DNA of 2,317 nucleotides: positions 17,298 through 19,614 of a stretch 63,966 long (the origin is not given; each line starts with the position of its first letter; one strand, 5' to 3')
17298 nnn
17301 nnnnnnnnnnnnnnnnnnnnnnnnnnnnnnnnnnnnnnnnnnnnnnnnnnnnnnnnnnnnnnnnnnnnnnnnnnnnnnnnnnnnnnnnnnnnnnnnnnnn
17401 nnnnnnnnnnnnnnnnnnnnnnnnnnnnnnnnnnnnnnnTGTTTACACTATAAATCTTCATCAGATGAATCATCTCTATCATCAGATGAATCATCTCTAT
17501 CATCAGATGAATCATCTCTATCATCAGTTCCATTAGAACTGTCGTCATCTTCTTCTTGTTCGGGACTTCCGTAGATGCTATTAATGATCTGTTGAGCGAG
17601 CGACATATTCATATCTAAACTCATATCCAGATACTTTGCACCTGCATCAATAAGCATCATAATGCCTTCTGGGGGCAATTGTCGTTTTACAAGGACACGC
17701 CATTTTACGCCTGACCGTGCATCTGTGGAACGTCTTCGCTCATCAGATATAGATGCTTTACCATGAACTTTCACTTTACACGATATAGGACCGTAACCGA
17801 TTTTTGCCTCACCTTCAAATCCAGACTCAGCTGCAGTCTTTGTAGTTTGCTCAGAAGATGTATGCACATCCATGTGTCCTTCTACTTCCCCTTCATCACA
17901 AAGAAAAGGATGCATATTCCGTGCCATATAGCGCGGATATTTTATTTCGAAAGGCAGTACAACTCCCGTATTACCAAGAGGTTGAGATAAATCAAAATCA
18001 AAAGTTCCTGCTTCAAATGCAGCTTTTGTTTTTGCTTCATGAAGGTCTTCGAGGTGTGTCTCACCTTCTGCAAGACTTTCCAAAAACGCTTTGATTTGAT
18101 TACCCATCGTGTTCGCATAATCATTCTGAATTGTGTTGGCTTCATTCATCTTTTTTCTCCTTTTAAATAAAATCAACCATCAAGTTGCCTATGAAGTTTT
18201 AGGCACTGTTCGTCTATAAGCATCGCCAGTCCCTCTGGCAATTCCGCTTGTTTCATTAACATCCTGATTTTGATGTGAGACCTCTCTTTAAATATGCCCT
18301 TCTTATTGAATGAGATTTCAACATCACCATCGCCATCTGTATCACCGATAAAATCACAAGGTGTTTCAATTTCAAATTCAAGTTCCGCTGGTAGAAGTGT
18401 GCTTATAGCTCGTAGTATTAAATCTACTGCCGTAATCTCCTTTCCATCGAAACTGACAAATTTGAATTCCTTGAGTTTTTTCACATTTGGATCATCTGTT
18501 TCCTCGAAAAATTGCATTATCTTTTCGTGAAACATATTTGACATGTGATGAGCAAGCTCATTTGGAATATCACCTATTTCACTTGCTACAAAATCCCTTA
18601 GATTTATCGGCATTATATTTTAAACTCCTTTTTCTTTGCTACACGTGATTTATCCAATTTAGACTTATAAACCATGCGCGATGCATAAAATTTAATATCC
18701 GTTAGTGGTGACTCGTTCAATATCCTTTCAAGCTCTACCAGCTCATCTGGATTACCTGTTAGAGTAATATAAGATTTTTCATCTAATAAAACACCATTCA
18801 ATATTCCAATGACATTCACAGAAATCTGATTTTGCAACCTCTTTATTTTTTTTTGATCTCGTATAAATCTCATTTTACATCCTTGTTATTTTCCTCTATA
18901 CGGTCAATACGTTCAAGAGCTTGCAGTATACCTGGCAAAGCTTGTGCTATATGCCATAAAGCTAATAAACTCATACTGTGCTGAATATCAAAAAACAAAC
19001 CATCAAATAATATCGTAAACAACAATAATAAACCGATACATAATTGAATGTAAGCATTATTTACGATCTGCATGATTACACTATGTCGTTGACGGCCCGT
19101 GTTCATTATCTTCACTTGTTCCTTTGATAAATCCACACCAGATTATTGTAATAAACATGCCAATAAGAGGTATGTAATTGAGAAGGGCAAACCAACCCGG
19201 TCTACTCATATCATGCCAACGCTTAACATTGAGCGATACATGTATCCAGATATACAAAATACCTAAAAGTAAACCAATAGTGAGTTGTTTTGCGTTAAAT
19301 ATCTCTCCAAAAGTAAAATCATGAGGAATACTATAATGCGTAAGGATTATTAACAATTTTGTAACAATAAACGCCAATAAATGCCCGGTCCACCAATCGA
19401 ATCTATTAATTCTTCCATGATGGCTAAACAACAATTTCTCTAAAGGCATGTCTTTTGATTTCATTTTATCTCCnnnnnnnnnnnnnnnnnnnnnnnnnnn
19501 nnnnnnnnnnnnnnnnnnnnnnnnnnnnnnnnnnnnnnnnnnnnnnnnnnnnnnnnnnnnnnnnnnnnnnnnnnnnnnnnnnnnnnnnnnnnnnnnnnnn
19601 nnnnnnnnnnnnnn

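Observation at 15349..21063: Island of envelope-targeted genes around the endolysin: HExxH protease, OMP beta-barrel, DUF805 protein, a paralog pair and a collagen-like lipoprotein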

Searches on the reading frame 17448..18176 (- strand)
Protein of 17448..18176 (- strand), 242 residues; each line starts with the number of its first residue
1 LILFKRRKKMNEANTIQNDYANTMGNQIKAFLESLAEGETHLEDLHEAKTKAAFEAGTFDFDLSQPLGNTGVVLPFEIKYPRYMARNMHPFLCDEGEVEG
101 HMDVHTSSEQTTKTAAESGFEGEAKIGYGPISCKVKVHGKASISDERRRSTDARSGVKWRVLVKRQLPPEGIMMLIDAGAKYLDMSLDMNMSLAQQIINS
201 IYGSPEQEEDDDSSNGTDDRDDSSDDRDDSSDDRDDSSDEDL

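Call 3: search_protein_families(library=pfam, max_evalue=0.1, proteins=[window:17448-18176:-])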
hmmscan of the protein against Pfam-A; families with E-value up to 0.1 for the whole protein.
window:17448-18176:- (242 aa): 2 families
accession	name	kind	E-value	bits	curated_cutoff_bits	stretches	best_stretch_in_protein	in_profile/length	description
PF11655.13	DUF2589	-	5.5e-05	24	23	1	88-178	75-150/154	Protein of unknown function (DUF2589)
PF21121.2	Nup49_C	-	0.076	14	28.5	0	20-49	9-38/87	Nucleoporin Nup49 C-terminal helical region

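Call 4: search_protein_families(library=phrogs, max_evalue=0.01, proteins=[window:17448-18176:-])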
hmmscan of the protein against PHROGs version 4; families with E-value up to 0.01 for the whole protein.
window:17448-18176:- (242 aa): 0 families

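Call 61: search_solved_structures(query=A6, max_evalue=10, show_alignments=1)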
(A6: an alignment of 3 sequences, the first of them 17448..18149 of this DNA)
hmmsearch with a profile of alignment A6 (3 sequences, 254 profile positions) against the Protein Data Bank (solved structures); distinct sequences matched with E-value up to 10: 7.
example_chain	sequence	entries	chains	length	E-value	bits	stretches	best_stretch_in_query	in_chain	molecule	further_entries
6o8w_t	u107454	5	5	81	0.091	15.2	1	3-44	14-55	30S ribosomal protein S20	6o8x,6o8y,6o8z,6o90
6w6p_t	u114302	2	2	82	0.094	15.1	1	3-44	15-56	30S ribosomal protein S20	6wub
7nhk_u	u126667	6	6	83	0.096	15.1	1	3-44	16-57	30S ribosomal protein S20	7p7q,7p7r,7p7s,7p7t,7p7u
8yjf_A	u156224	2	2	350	0.71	12.3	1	201-244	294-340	FACT complex subunit SPT16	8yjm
7rro_C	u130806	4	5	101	0.83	12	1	140-200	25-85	Uncharacterized protein C1orf189 homolog | Cilia- and flagella-associated protein 141 | CFAP141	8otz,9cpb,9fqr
8ro0_J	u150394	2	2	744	1.7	11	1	157-247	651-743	TPR_REGION domain-containing protein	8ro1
6nd1_A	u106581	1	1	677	4.1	9.8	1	164-247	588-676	Protein translocation protein SEC63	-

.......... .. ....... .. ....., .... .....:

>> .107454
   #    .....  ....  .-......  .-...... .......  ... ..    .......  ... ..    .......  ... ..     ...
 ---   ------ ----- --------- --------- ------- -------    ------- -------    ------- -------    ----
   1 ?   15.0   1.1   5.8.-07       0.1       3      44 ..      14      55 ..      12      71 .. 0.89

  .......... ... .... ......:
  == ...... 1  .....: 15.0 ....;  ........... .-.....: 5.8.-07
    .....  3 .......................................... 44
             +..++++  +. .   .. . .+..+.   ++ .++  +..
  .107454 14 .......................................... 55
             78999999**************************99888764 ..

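Call 63: find_homologous_proteins(query=A6, max_evalue=0.001)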
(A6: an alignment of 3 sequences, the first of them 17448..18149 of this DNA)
Query A6 (3 sequences) (233 aa, profile of the alignment): 19 proteins with E <= 0.001 among 8000 candidates.
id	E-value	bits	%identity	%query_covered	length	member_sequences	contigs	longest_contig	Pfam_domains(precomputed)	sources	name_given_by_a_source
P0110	7.4e-144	496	81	95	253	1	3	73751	-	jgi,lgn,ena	-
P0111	1.4e-128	445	42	79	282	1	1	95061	PF11655.14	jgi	-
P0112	9.0e-118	410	100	96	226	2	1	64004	-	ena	-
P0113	3.2e-108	379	83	85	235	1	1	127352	-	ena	-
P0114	5.6e-108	378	75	97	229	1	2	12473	-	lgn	-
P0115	5.0e-78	280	44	93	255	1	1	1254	-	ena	-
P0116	1.2e-70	256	44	79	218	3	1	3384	-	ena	-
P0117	1.4e-70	256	40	91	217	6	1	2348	-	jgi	jgi:hypothetical protein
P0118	3.8e-69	251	44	79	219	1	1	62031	PF11655.14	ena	-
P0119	2.6e-68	248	43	79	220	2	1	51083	-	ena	-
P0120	3.9e-68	247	43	79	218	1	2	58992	-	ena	-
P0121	9.7e-68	246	39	93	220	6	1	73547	-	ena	-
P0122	2.1e-63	232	38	90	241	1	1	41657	PF11655.14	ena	-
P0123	2.3e-62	229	36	98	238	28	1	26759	PF11655.14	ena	-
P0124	2.6e-62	228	39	99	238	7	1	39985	PF11655.14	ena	-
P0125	3.6e-62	228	42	75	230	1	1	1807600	PF11655.14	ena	-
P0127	5.1e-61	224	41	80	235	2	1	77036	PF11655.14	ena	-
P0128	9.2e-47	177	30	73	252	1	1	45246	PF11655.14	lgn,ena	-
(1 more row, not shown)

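Call 68: search_protein_families(library=ncbifam, max_evalue=0.01, proteins=[window:17448-18176:-])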
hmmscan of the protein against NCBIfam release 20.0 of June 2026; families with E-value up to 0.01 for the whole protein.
window:17448-18176:- (242 aa): 0 families

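Call 87: search_dna_similar(query=window:17448-18149:-, collection=phages, mode=protein, max_evalue=0.01, max_rows=15)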
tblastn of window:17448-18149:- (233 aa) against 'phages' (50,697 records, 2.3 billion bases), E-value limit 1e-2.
No match.

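Call 89: find_related_loci(query=A7, collection=viral_contigs, flank=6000)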
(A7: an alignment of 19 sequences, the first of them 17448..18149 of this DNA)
Query A7 (233 aa) in viral_contigs; peptide patterns used: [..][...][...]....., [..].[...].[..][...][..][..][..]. (x = any residue, [..] = any of these).
48 stretches matched a pattern, but none encodes a relative of the query by tblastn (E <= 1e-3).

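Call 90: find_related_loci(query=A7, collection=metagenome_contigs, flank=6000)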
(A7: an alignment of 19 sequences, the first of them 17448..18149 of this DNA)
Query A7 (233 aa) in metagenome_contigs; peptide patterns used: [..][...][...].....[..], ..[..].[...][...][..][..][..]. (x = any residue, [..] = any of these).
41 stretches matched a pattern; 1 encode a relative of the query (tblastn E <= 1e-3); 1 distinct loci.
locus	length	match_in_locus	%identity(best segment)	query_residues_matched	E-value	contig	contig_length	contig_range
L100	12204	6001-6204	33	115-183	4e-8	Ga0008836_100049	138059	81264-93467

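Call 92: search_protein_families(library=pfam, max_evalue=0.01, proteins=[L100:5566-6300:+, L100:6307-6591:+, L100:6596-7144:+, L100:7172-8158:+, L100:3549-5423:+, L100:8288-9397:+])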
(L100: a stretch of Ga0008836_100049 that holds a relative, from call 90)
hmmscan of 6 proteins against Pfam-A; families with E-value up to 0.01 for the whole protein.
L100:5566-6300:+ (244 aa): 1 family
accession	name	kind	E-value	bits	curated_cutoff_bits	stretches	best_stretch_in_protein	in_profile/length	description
PF11655.13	DUF2589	-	1.5e-41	142.8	23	1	16-203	1-153/154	Protein of unknown function (DUF2589)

L100:6307-6591:+ (94 aa): 0 families

L100:6596-7144:+ (182 aa): 1 family
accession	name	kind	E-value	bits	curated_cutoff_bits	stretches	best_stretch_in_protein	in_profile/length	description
PF11655.13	DUF2589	-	2.8e-21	76.9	23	1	6-180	1-154/154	Protein of unknown function (DUF2589)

L100:7172-8158:+ (328 aa): 1 family
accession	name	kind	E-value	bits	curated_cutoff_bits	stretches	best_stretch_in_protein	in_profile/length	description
PF01183.26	Glyco_hydro_25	-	2e-38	132.9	27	1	118-308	1-180/180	Glycosyl hydrolases family 25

L100:3549-5423:+ (624 aa): 8 families
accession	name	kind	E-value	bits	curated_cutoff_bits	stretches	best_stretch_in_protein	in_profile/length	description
PF13424.12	TPR_12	-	6.5e-18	65.1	30.1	3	290-361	3-76/77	Tetratricopeptide repeat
PF17874.7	TPR_MalT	-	3.3e-13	50.1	45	2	78-241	38-199/336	MalT-like TPR region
PF13374.12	TPR_10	-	6.7e-13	48.6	27.5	1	85-112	7-34/42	Tetratricopeptide repeat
PF07719.23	TPR_2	-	3.4e-11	42.8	27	1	82-112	3-33/34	Tetratricopeptide repeat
PF13181.12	TPR_8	-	6.2e-11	42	25.7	1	82-112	3-33/34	Tetratricopeptide repeat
PF00515.34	TPR_1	-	2.6e-07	30.6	27.8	1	86-112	7-33/34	Tetratricopeptide repeat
PF13176.12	TPR_7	-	5.2e-06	26.6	27.9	0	85-112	4-31/36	Tetratricopeptide repeat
PF13428.12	TPR_14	-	4.2e-05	24.3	23.5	0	81-112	2-33/44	Tetratricopeptide repeat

L100:8288-9397:+ (369 aa): 3 families
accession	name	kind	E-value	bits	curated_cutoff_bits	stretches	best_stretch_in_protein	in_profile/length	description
PF00924.24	MS_channel_2nd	-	2.8e-17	63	20.2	1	180-246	1-67/68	Mechanosensitive ion channel, beta-domain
PF21082.3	MS_channel_3rd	-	5.7e-16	59.2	21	1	254-338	2-88/88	Mechanosensitive ion channel MscS, C-terminal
PF21088.3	MS_channel_1st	-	1.2e-10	41.6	23.1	1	139-179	2-42/42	Mechanosensitive ion channel, transmembrane helices 2/3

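Call 100: search_protein_families(library=phrogs, max_evalue=0.01, proteins=[L100:5566-6300:+])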
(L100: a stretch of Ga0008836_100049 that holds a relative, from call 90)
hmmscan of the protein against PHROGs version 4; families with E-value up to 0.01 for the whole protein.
L100:5566-6300:+ (244 aa): 0 families

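Call 101: search_protein_families(library=padloc, max_evalue=0.01, proteins=[window:17448-18149:-])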
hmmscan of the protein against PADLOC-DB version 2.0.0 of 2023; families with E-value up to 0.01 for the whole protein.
window:17448-18149:- (233 aa): 0 families

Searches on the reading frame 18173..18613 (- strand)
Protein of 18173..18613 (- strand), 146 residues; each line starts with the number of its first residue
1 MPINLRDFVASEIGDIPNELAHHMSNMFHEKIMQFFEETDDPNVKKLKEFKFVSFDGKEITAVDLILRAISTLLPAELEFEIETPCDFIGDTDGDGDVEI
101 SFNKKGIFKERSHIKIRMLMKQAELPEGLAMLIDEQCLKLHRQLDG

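Call 3: search_protein_families(library=pfam, max_evalue=0.1, proteins=[window:18173-18613:-])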
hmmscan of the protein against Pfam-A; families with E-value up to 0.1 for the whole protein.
window:18173-18613:- (146 aa): 0 families

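Call 4: search_protein_families(library=phrogs, max_evalue=0.01, proteins=[window:18173-18613:-])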
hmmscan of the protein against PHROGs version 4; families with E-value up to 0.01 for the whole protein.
window:18173-18613:- (146 aa): 0 families

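Call 68: search_protein_families(library=ncbifam, max_evalue=0.01, proteins=[window:18173-18613:-])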
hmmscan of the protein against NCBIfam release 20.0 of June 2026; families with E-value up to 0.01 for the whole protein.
window:18173-18613:- (146 aa): 0 families

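Call 92: search_protein_families(library=pfam, max_evalue=0.01, proteins=[window:18173-18613:-])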
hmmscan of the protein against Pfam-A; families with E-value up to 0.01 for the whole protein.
window:18173-18613:- (146 aa): 0 families

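Call 101: search_protein_families(library=padloc, max_evalue=0.01, proteins=[window:18173-18613:-])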
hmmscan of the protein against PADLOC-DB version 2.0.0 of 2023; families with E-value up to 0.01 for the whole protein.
window:18173-18613:- (146 aa): 0 families

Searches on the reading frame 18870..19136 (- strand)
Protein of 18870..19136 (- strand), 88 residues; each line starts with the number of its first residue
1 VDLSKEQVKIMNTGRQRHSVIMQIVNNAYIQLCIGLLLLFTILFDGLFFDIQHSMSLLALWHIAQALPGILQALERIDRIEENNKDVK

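Call 3: search_protein_families(library=pfam, max_evalue=0.1, proteins=[window:18870-19136:-])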
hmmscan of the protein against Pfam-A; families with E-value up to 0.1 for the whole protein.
window:18870-19136:- (88 aa): 0 families

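Call 4: search_protein_families(library=phrogs, max_evalue=0.01, proteins=[window:18870-19136:-])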
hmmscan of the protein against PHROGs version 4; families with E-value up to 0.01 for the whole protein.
window:18870-19136:- (88 aa): 0 families

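Call 68: search_protein_families(library=ncbifam, max_evalue=0.01, proteins=[window:18870-19136:-])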
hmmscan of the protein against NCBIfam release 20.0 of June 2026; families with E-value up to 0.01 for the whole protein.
window:18870-19136:- (88 aa): 0 families

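Call 100: search_protein_families(library=phrogs, max_evalue=0.01, proteins=[window:18870-19106:-])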
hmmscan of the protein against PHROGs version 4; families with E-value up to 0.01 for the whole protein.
window:18870-19106:- (78 aa): 0 families

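Call 101: search_protein_families(library=padloc, max_evalue=0.01, proteins=[window:18870-19106:-])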
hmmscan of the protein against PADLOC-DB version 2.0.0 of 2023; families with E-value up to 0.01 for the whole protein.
window:18870-19106:- (78 aa): 0 families

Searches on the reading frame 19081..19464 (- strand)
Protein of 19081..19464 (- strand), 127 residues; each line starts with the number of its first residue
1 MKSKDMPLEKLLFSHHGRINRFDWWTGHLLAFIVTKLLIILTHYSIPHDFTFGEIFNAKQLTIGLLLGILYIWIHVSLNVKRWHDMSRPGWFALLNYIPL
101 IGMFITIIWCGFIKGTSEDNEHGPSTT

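Call 3: search_protein_families(library=pfam, max_evalue=0.1, proteins=[window:19081-19464:-])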
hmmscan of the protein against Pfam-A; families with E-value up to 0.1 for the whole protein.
window:19081-19464:- (127 aa): 1 family
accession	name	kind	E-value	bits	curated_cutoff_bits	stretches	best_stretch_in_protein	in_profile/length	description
PF05656.20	DUF805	-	2.3e-21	76.8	25.7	1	13-124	2-111/111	Protein of unknown function (DUF805)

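Call 4: search_protein_families(library=phrogs, max_evalue=0.01, proteins=[window:19081-19464:-])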
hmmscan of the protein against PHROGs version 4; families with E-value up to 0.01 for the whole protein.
window:19081-19464:- (127 aa): 1 family
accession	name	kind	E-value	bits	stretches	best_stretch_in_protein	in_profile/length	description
phrog_12855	-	moron, auxiliary metabolic gene and host takeover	1.7e-09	38.1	1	13-121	77-187/333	membrane protein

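Call 68: search_protein_families(library=ncbifam, max_evalue=0.01, proteins=[window:19081-19464:-])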
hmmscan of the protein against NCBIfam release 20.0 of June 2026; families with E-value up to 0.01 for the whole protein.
window:19081-19464:- (127 aa): 0 families

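Call 88: search_dna_similar(query=window:19081-19464:-, collection=phages, mode=protein, max_evalue=0.001, max_rows=15)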
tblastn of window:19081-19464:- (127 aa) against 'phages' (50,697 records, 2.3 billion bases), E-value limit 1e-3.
Records with a match: 4; places in all: 4; records where one place covers at least 80% of the query: 4.
Best place of each record, by identity: <60% 4.
By first word of the organism name: Acinetobacter 4.
By host as written in the record: - 4.
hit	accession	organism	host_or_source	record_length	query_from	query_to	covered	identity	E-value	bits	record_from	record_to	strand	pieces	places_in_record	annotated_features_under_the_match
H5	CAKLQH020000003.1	Acinetobacter phage MD-2021a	not known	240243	4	124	95%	28.8%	2e-4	45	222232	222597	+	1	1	yhaH_1: putative cytochrome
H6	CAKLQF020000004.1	Acinetobacter phage MD-2021a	not known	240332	4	124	95%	28.8%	2e-4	45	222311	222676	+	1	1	yhaH_1: putative cytochrome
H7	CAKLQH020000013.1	Acinetobacter phage MD-2021a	not known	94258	2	124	97%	26.0%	8e-8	55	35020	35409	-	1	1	yhaH_2: putative cytochrome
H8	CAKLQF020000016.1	Acinetobacter phage MD-2021a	not known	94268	2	124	97%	26.0%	8e-8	55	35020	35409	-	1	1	yhaH_2: putative cytochrome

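Call 101: search_protein_families(library=padloc, max_evalue=0.01, proteins=[window:19081-19464:-])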
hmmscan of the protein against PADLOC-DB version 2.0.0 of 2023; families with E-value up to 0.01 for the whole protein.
window:19081-19464:- (127 aa): 0 families
